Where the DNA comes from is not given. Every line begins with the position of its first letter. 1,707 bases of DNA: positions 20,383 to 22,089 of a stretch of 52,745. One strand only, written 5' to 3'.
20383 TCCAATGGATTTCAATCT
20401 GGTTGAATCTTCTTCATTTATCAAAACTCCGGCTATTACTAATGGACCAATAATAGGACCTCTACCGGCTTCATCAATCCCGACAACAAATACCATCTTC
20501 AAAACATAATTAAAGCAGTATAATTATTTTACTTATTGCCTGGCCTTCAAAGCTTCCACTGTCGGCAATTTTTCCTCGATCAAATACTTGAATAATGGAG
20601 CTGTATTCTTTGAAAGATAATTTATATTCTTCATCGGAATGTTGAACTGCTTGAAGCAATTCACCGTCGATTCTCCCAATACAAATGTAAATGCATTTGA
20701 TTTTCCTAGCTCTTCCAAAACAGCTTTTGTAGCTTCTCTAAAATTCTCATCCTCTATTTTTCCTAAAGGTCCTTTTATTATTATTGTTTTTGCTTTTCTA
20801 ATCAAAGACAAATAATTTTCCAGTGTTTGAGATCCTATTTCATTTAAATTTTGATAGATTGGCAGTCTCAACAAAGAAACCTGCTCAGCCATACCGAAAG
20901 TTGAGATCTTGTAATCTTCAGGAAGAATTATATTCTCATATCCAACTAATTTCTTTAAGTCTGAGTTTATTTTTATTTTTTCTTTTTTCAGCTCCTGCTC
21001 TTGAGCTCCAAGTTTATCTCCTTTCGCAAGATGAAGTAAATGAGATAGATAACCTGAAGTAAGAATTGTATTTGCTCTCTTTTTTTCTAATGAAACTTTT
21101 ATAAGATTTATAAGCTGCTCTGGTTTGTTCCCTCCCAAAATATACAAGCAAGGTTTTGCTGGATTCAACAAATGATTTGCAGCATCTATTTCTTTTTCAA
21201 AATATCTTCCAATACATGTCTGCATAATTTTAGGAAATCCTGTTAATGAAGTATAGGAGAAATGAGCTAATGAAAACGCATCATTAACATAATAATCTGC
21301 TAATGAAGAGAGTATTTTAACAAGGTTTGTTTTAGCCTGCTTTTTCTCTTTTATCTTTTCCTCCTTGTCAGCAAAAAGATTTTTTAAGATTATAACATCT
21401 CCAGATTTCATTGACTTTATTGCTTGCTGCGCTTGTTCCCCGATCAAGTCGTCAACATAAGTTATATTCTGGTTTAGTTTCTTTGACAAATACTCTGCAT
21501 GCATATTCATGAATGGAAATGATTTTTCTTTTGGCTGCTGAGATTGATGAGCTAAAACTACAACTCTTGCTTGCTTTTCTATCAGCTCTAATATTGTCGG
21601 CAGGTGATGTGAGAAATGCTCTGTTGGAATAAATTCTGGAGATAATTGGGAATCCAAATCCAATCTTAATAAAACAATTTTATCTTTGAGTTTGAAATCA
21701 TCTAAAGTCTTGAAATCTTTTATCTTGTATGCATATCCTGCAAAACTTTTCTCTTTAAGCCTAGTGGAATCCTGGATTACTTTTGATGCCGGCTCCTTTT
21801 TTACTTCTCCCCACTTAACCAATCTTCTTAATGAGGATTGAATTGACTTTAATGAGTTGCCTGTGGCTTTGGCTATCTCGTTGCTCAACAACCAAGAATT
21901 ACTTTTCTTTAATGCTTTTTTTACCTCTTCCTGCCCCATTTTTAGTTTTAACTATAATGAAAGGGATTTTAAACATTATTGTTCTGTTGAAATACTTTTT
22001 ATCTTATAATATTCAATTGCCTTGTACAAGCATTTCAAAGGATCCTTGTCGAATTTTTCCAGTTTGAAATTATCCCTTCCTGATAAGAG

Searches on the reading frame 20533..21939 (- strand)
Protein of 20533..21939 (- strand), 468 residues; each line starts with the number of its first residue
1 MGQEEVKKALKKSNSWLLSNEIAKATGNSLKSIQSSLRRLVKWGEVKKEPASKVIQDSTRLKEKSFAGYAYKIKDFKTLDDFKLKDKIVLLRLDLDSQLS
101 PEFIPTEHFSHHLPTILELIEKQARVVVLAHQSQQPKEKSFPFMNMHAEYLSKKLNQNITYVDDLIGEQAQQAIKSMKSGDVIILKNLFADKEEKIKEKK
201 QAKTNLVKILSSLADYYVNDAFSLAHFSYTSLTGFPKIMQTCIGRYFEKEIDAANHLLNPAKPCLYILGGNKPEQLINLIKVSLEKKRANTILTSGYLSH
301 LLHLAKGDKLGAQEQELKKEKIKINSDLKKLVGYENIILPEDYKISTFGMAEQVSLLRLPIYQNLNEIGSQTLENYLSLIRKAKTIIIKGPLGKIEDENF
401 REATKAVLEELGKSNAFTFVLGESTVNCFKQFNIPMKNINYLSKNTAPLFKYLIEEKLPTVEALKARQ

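Call 94: search_protein_families(library=pfam, proteins=[window:20533-21939:-], max_evalue=0.00001)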
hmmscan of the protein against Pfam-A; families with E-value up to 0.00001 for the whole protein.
window:20533-21939:- (468 aa): 1 family
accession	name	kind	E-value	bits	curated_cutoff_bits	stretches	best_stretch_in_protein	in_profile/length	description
PF00162.24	PGK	-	3.3e-76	257.2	27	1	79-452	1-375/379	Phosphoglycerate kinase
